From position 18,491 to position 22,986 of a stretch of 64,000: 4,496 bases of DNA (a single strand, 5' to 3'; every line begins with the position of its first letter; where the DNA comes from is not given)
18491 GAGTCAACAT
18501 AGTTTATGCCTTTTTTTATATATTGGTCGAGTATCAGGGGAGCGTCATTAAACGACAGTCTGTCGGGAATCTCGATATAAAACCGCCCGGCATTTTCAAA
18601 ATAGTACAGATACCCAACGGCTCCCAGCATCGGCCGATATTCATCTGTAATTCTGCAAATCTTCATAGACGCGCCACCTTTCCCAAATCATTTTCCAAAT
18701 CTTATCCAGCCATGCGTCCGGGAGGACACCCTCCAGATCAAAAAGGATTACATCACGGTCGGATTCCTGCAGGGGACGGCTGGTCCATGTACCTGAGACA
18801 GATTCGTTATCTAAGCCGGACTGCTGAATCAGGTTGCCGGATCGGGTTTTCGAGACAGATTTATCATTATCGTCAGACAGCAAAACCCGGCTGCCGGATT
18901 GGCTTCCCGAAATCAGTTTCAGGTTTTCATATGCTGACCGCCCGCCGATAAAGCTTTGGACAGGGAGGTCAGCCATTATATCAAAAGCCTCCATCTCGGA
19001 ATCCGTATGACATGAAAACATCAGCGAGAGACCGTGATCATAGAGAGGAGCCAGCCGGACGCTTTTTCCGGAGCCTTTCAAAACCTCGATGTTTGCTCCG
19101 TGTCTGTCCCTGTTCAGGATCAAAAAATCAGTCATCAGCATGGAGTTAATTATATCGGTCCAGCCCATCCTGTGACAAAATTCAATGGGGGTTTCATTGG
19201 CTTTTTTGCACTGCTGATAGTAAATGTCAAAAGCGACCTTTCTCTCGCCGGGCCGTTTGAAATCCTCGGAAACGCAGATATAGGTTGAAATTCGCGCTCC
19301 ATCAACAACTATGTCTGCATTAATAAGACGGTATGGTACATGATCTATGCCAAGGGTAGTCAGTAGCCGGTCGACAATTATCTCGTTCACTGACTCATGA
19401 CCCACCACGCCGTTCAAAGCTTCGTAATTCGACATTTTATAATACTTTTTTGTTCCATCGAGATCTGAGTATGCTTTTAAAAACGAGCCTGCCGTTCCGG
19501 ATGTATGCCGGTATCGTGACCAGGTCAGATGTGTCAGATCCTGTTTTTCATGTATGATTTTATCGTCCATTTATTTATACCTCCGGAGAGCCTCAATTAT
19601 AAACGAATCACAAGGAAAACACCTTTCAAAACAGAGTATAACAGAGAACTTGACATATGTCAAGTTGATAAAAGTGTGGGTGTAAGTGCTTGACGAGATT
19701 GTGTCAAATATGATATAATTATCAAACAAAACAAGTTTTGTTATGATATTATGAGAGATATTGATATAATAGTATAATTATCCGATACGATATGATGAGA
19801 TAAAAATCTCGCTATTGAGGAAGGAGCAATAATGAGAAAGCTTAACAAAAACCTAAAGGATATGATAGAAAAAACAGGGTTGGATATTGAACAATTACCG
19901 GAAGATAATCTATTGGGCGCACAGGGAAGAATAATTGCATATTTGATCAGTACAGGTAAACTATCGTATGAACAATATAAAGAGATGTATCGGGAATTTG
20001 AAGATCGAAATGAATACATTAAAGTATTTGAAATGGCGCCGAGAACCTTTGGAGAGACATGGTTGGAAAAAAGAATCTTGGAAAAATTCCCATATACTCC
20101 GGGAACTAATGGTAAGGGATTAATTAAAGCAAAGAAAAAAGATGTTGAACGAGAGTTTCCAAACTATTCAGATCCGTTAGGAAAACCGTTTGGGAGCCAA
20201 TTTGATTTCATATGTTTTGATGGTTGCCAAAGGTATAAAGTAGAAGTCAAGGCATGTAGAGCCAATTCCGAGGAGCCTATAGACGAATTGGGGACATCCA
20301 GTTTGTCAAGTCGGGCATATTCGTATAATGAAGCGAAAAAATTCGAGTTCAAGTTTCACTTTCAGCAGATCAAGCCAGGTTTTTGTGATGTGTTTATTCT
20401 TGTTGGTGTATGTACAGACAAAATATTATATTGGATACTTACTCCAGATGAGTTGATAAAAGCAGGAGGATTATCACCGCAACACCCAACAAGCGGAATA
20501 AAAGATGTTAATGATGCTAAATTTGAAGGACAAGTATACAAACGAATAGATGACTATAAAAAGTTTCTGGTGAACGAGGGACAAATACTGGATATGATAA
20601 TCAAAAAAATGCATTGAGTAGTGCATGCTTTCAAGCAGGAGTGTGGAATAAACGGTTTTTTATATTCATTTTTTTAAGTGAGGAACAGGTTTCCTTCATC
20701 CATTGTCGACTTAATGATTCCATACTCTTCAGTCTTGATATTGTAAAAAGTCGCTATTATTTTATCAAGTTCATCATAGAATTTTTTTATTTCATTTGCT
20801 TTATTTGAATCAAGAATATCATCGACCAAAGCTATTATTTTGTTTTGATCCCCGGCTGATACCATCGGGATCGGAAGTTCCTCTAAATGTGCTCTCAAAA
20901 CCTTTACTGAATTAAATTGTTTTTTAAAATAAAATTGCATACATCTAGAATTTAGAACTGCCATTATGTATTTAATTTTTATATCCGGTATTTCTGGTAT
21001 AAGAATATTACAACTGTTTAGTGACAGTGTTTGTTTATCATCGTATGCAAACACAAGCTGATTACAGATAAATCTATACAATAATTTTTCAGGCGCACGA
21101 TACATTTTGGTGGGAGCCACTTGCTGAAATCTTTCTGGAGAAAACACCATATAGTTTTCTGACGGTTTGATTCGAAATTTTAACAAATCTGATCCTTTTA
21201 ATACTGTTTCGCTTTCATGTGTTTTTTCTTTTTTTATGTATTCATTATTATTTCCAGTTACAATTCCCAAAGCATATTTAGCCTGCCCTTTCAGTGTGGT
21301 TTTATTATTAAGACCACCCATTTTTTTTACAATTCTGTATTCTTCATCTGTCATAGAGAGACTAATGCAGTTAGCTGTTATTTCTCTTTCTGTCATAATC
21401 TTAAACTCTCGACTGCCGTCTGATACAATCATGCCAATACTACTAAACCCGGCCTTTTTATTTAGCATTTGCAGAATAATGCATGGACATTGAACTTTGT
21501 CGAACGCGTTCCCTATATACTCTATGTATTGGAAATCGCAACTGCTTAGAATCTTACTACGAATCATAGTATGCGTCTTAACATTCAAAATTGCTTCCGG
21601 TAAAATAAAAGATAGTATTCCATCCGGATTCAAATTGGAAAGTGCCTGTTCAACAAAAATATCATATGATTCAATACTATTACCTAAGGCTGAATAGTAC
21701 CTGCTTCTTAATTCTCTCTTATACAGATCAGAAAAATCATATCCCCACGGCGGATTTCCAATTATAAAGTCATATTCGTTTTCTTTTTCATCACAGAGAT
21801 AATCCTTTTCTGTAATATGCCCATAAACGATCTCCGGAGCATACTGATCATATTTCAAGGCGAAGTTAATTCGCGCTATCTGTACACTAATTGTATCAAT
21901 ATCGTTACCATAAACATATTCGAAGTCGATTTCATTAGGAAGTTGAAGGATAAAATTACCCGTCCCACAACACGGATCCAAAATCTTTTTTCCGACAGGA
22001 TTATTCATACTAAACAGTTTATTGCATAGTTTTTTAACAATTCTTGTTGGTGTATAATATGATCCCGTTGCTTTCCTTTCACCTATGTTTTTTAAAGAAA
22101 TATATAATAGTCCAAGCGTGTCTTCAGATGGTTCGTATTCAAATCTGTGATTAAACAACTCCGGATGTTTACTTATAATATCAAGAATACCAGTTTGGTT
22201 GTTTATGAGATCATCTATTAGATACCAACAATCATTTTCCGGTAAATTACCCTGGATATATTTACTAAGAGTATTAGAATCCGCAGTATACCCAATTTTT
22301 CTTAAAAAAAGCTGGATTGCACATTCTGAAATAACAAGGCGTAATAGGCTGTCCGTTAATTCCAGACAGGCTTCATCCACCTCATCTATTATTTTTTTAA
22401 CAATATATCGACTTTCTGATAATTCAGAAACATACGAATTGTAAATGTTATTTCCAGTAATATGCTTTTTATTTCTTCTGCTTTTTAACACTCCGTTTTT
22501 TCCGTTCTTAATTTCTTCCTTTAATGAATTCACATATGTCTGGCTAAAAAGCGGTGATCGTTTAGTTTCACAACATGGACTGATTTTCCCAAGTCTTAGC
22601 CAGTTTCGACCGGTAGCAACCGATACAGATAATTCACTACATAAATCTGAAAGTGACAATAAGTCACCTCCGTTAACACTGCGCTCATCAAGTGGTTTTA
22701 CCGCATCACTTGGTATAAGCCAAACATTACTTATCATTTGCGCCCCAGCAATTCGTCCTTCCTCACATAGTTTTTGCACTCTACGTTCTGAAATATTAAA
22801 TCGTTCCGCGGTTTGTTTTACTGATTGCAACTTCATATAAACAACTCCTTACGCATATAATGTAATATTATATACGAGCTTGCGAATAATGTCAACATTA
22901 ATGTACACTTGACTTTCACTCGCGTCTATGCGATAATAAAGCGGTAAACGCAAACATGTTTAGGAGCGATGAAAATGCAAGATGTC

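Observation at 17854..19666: Permuted HipBST-like module: short HipA-family kinase first, then a HipS-like/DUF2442-like/HTH fusion, under a palindromic operator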

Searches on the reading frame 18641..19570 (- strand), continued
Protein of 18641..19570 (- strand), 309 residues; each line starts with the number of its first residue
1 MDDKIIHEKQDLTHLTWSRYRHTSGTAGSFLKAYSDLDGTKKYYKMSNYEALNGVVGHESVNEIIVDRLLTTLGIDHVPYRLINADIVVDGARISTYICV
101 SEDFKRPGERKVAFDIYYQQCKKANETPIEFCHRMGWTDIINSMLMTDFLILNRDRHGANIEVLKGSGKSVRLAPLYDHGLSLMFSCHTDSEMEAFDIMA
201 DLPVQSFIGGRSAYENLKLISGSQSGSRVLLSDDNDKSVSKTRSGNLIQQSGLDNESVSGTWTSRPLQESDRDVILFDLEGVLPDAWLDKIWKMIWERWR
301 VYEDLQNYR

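Call 52: find_encoding_contigs(protein=P0077, flank=8000, max_places=2)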
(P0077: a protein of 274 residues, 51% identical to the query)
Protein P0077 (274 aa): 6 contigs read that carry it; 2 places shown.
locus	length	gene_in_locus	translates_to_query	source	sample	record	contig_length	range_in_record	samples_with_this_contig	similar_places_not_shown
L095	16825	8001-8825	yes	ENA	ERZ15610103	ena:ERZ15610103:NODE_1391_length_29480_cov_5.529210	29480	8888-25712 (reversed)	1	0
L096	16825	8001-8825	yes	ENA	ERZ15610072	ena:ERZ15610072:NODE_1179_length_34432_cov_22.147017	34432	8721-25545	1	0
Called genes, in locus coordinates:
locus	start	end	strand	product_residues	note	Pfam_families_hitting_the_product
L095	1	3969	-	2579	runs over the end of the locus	?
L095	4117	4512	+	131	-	PF07963:N_methyl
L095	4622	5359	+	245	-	PF13657:Couple_hipA, PF07804:HipA_C (weak)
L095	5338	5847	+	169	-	PF07804:HipA_C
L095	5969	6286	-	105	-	-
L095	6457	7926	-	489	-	PF13173:AAA_14, PF13635:DUF4143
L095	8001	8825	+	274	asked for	-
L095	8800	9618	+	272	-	PF10387:DUF2442 (weak)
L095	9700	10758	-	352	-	PF00589:Phage_integrase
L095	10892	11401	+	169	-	-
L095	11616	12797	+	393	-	-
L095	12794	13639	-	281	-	PF04542:Sigma70_r2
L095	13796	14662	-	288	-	PF00248:Aldo_ket_red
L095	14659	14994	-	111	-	PF02627:CMD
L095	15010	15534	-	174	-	PF02525:Flavodoxin_2, PF03358:FMN_red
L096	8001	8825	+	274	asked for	-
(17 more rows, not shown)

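Call 70: search_dna_similar(query=window:18641-19570:-, collection=plasmids, mode=protein, max_rows=12)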
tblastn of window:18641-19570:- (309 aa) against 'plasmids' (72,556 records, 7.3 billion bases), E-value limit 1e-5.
Records with a match: 1; places in all: 1; records where one place covers at least 80% of the query: 1.
Best place of each record, by identity: <60% 1.
By first word of the organism name: Pseudobutyrivibrio 1.
By predicted mobility (MOB-suite, as given by PLSDB): non-mobilizable 1.
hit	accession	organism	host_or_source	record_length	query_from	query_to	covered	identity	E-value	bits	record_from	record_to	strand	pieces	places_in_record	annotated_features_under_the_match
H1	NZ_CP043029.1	Pseudobutyrivibrio xylanivorans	Bovine,rumen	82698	1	307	99%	45.1%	7e-80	270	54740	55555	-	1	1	hypothetical protein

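Call 71: search_dna_similar(query=window:18641-19570:-, collection=phages, mode=protein, max_rows=12)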
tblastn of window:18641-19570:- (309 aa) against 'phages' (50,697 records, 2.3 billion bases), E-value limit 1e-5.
Records with a match: 1; places in all: 1; records where one place covers at least 80% of the query: 0.
Best place of each record, by identity: <60% 1.
By first word of the organism name: Bacteriophage 1.
By host as written in the record: - 1.
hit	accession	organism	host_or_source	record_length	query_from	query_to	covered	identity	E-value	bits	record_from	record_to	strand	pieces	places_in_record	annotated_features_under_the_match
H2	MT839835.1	Bacteriophage sp.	human fecal samples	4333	34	221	61%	25.5%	1e-6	56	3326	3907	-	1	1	record has no annotation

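Call 72: get_annotated_region(hit=H1, flank=6000)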
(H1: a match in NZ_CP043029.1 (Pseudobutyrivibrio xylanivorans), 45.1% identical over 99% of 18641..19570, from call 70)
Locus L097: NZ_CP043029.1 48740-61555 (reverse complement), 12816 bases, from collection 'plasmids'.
description: Pseudobutyrivibrio xylanivorans strain MA3014 plasmid pNP95, complete sequence
organism: Pseudobutyrivibrio xylanivorans (NCBI taxid 185007)
taxonomy: Bacteria; Bacillota; Clostridia; Lachnospirales; Lachnospiraceae; Pseudobutyrivibrio; Pseudobutyrivibrio xylanivorans
host: -; source: Bovine,rumen; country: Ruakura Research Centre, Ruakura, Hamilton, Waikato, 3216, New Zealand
typing (MOB-suite, as given by PLSDB): non-mobilizable
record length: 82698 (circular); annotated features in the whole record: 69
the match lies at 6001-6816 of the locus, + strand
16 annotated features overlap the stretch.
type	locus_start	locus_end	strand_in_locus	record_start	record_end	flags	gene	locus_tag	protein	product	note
CDS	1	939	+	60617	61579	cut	-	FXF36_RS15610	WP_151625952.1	glycosyltransferase family 2 protein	-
CDS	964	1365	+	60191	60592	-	-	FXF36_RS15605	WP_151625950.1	DUF6548 family protein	-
CDS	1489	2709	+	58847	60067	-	-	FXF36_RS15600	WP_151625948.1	NAD-dependent epimerase/dehydratase family protein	-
CDS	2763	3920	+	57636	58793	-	wecB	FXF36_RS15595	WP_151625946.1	UDP-N-acetylglucosamine 2-epimerase (non-hydrolyzing)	GO:0009103 - lipopolysaccharide biosynthetic process [Evidence IEA]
CDS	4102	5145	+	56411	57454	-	-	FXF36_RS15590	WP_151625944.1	polysaccharide biosynthesis protein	-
CDS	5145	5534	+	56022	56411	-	-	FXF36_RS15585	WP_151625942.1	DMT family transporter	GO:0055085 - transmembrane transport [Evidence IEA]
CDS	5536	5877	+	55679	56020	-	-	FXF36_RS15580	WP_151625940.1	EamA family transporter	-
CDS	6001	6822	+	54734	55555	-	-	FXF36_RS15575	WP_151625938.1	hypothetical protein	-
CDS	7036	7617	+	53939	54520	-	-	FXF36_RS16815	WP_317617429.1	hypothetical protein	-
CDS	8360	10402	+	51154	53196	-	-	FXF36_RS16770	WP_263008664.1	flagellin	GO:0071973 - bacterial-type flagellum-dependent cell motility [Evidence IEA]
CDS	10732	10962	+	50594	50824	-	-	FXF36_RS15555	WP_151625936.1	hypothetical protein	-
CDS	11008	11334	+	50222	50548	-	-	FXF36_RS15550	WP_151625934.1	hypothetical protein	-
CDS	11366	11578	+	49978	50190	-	-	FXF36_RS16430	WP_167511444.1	hypothetical protein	-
CDS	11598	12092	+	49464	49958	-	-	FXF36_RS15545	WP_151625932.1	hypothetical protein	-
CDS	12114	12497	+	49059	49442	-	-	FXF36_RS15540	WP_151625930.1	hypothetical protein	-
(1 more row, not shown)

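Call 74: search_protein_families(library=pfam, alignment_id=A2, max_evalue=0.01)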
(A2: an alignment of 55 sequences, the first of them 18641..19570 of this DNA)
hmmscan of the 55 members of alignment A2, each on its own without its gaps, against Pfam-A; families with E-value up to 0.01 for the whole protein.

A. member 1, window:18641-19570:- (309 aa): 1 family
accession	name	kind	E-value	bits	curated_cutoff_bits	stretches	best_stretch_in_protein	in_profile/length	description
PF07804.18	HipA_C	-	0.00024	21.2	30.5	1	144-182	125-162/213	HipA-like C-terminal domain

B. families by the number of members that match (of 55 scanned): 4 families
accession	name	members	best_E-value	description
PF07804.18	HipA_C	55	0.0001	HipA-like C-terminal domain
PF00454.33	PI3_PI4_kinase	20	0.00033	Phosphatidylinositol 3- and 4-kinase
PF06702.18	Fam20C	6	0.0007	Golgi casein kinase, C-terminal, Fam20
PF11193.13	DUF2812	1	0.0019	Protein of unknown function (DUF2812)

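Call 80: find_related_loci(query=A2, collection=viral_contigs, flank=8000)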
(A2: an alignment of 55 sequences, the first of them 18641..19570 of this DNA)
Query A2 (309 aa) in viral_contigs; peptide patterns used: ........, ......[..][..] (x = any residue, [..] = any of these).
40 stretches matched a pattern; 2 encode a relative of the query (tblastn E <= 1e-3); 2 distinct loci.
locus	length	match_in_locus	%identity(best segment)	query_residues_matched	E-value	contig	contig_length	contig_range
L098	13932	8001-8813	49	4-309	2e-93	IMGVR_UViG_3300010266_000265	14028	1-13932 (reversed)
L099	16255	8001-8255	64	1-85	4e-34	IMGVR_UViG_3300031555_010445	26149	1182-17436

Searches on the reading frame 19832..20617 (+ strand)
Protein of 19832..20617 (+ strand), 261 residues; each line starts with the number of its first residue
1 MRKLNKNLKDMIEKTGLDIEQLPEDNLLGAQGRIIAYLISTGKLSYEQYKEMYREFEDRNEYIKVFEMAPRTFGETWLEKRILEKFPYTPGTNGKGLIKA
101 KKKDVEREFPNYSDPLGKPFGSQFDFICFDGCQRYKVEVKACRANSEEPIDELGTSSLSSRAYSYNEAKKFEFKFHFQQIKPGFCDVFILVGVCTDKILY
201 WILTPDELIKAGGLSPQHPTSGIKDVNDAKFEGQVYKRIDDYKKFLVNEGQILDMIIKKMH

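Call 3: search_protein_families(library=pfam, proteins=[window:19832-20617:+], max_evalue=1)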
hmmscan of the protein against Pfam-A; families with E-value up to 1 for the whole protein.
window:19832-20617:+ (261 aa): 2 families
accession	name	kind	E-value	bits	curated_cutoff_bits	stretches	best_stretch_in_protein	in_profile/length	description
PF09373.15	PMBR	-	0.12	13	24.9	1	40-56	1-17/33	Pseudomurein-binding repeat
PF11880.13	DUF3400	-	0.16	12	25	1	61-80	12-30/45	Domain of unknown function (DUF3400)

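Call 4: search_protein_families(library=ncbifam, proteins=[window:19832-20617:+], max_evalue=1)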
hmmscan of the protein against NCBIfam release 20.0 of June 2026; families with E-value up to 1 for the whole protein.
window:19832-20617:+ (261 aa): 0 families

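Call 6: search_protein_families(library=padloc, proteins=[window:19832-20617:+], max_evalue=1)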
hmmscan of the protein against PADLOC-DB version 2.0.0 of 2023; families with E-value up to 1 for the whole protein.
window:19832-20617:+ (261 aa): 2 families
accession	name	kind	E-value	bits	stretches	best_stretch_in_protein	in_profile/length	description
PDLC03414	REase_II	-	5.5e-18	63.4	1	33-215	48-200/244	Type II restriction enzyme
PDLC03498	REase_II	-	0.002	16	1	172-208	88-125/182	Type II restriction enzyme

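Call 7: search_protein_families(library=phrogs, proteins=[window:19832-20617:+], max_evalue=1)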
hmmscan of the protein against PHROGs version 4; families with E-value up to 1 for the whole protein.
window:19832-20617:+ (261 aa): 5 families
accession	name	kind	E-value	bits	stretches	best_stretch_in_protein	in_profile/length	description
phrog_5018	-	unknown function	0.018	16.2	1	122-229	34-125/134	-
phrog_21914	-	unknown function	0.1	14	1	38-63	40-65/68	-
phrog_19183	-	unknown function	0.15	13.8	0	44-68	33-57/92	-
phrog_20709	-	unknown function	0.26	11.6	1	3-82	52-128/245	-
phrog_23185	-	unknown function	0.96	10.6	0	67-80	20-33/42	-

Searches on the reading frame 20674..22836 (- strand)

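Call 3: search_protein_families(library=pfam, proteins=[window:20674-22836:-], max_evalue=1)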
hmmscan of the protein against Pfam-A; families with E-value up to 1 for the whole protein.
window:20674-22836:- (720 aa): 17 families
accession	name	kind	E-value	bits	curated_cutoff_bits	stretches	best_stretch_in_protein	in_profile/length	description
PF12950.13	TaqI_C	-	4e-30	104.9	26.5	1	545-656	3-118/118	TaqI-like C-terminal specificity domain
PF02384.22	N6_Mtase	-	2.2e-20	73.7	20.4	1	253-482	21-254/311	N-6 DNA Methylase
PF07669.17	Eco57I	-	3.9e-17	63.3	25.3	1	308-441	3-165/171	Eco57I restriction-modification methylase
PF12728.13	HTH_17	-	9.5e-09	35.8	27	1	5-46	3-43/51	Helix-turn-helix domain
PF05175.20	MTS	-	1.8e-06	28.1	23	1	277-364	27-108/170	Methyltransferase small domain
PF01170.24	UPF0020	-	3.2e-06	27.4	22.3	1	281-388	28-152/197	RMKL-like, methyltransferase domain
PF09445.16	Methyltransf_15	-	2.4e-05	24.4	22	1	283-365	2-82/165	RNA cap guanine-N2 methyltransferase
PF13847.12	Methyltransf_31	-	5.2e-05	23.4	27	1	282-413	4-112/145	Methyltransferase domain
PF11599.14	AviRa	-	0.00019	21.4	25.7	1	256-327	24-99/232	RRNA methyltransferase AviRa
PF13489.12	Methyltransf_23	-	0.0012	19.1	27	1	272-359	14-86/164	Methyltransferase domain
PF13649.12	Methyltransf_25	-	0.003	18.6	27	1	285-359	1-69/97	Methyltransferase domain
PF06325.19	PrmA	-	0.0051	16.8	22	1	269-361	149-233/296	Ribosomal protein L11 methyltransferase (PrmA)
PF13384.12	HTH_23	-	0.0061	16.8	24.6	0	5-22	19-36/50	Homeodomain-like domain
PF13518.12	HTH_28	-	0.0094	16.5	25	1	4-24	13-33/52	Helix-turn-helix domain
PF05958.17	tRNA_U5-meth_tr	-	0.05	13.1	23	1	246-327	165-245/357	tRNA (Uracil-5-)-methyltransferase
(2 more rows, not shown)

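Call 4: search_protein_families(library=ncbifam, proteins=[window:20674-22836:-], max_evalue=1)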
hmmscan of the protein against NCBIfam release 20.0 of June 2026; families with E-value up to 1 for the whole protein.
window:20674-22836:- (720 aa): 21 families
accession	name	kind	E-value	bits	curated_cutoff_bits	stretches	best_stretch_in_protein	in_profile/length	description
TIGR02987.1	met_A_Alw26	exception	2.3e-23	82.7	353.5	2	379-713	165-506/523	Alw26I/Eco31I/Esp3I family type II restriction adenine-specific DNA-methyltransferase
NF047738.1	antiphage_MADS2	equivalog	1.9e-10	39.7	720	2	239-303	292-353/654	methylation-associated defense system DNA methyltransferase MAD2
TIGR03534.1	RF_mod_PrmC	equivalog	1.2e-08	34.7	199.1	1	267-365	77-167/253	peptide chain release factor N(5)-glutamine methyltransferase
NF033452.1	BREX_1_MTaseX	exception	5.5e-08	31.1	500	2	352-457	505-616/1210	BREX-1 system adenine-specific DNA-methyltransferase PglX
TIGR00536.1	hemK_fam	subfamily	1.7e-06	27.3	115.5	1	266-406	101-238/286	HemK family protein methyltransferase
NF033455.1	BREX_6_MTaseX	exception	1.8e-06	25.7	900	1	351-456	551-654/1319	BREX-6 system adenine-specific DNA-methyltransferase PglX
TIGR03533.1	L3_gln_methyl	equivalog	0.00059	19.3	229.7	1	281-365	121-200/284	50S ribosomal protein L3 N(5)-glutamine methyltransferase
TIGR02072.1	BioC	equivalog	0.00084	19.2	184.95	1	266-326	19-79/244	malonyl-ACP O-methyltransferase BioC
NF047853.1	tRm6a37MtseTrmN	equivalog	0.00087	19.1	350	1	283-418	45-174/244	tRNA(1)(Val) (adenine(37)-N(6))-methyltransferase TrmN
NF001244.0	PRK00216.1-5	equivalog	0.0014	17.9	216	1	277-333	44-101/236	bifunctional demethylmenaquinone methyltransferase/2-methoxy-6-polyprenyl-1,4-benzoquinol methylase UbiE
TIGR01764.1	excise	domain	0.0019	18.5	28.8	1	5-47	3-44/49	excisionase family DNA-binding protein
TIGR03704.1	PrmC_rel_meth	equivalog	0.003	17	248.8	1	261-327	64-132/251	putative protein N(5)-glutamine methyltransferase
TIGR00406.1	prmA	equivalog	0.0082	15.6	183.15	1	268-361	146-232/288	50S ribosomal protein L11 methyltransferase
TIGR02143.1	trmA_only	equivalog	0.027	13.5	334.65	1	246-326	160-239/352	tRNA (uridine(54)-C5)-methyltransferase TrmA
TIGR02752.1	MenG_heptapren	equivalog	0.044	13.3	419.85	1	276-324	40-89/231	demethylmenaquinone methyltransferase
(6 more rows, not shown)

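Call 6: search_protein_families(library=padloc, proteins=[window:20674-22836:-], max_evalue=1)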
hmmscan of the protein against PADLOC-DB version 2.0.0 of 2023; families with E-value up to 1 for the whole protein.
window:20674-22836:- (720 aa): 53 families (the best 25 are shown)
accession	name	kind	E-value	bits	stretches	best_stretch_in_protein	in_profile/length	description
PDLC03348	MTase_II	-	3.6e-139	463.4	1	59-706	10-706/727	Type II methyltransferase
PDLC03356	MTase_II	-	1.2e-66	223.7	1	238-656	91-501/545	Type II methyltransferase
PDLC04134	mad2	-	2.9e-23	80.5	1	235-461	248-446/492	mads_2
PDLC03267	MTase_II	-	1.2e-20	72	1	253-539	9-308/539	Type II methyltransferase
PDLC03226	MTase_II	-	1.2e-18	65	2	249-457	8-233/579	Type II methyltransferase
PDLC03021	MTase_I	-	2.9e-18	64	1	213-436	121-352/491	Type I methyltransferase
PDLC03248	MTase_II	-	2.1e-17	61.1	1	255-475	7-212/521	Type II methyltransferase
PDLC03338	MTase_II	-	1.7e-16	58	3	341-442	232-330/604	Type II methyltransferase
PDLC03335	MTase_II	-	9.9e-16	55.5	1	240-468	63-313/607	Type II methyltransferase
PDLC03347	MTase_II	-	2e-15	54.5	2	254-436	5-176/488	Type II methyltransferase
PDLC03293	MTase_II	-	2.7e-15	54.1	1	247-657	6-406/427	Type II methyltransferase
PDLC03258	MTase_II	-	3.2e-14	50.9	1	253-439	18-181/366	Type II methyltransferase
PDLC03033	MTase_I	-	1.4e-13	48.7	1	259-420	203-379/541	Type I methyltransferase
PDLC03719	oMTase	-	4.7e-13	46.9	1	254-505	22-245/387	orphan methyltransferase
PDLC03604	REase_MTase_IIG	-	6.8e-13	45.5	2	352-555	532-750/1011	Type IIG restriction enzyme-methyltransferase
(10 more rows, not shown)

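Call 7: search_protein_families(library=phrogs, proteins=[window:20674-22836:-], max_evalue=1)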
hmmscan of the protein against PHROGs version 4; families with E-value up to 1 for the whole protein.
window:20674-22836:- (720 aa): 28 families (the best 25 are shown)
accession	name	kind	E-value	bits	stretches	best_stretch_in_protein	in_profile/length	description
phrog_2713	-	unknown function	1.5e-24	87.9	1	238-487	169-427/520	-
phrog_6380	-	other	1.5e-19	71.2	1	252-487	14-259/382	DNA methyltransferase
phrog_9133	-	unknown function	3.2e-18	66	1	218-420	694-865/1259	-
phrog_16674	-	other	5.6e-17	61.7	3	353-433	673-755/1364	DNA methyltransferase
phrog_1685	-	unknown function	2.9e-14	52.3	1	257-435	92-252/2278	-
phrog_11801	-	other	9.1e-12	44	1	252-435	138-304/2269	DNA methyltransferase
phrog_5172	-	unknown function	3.2e-11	43.6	1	249-367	12-106/377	-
phrog_799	-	other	1.9e-10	41.5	1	251-366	206-295/458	DNA methyltransferase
phrog_19264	-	unknown function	4.9e-07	30.5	1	246-366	185-307/349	-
phrog_5696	-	unknown function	3.4e-06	27.6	1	231-327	92-199/250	-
phrog_1600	-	other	4.5e-05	23.2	1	254-438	24-210/489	DNA methyltransferase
phrog_3820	-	other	0.00015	21.9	1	255-365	46-139/255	DNA methyltransferase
phrog_66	-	integration and excision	0.00022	22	1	53-126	87-160/412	excisionase and transcriptional regulator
phrog_2655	-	integration and excision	0.00058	20.6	1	2-52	113-166/181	excisionase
phrog_10089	-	moron, auxiliary metabolic gene and host takeover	0.00096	16.9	1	257-419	1663-1807/4647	DarB-like antirestriction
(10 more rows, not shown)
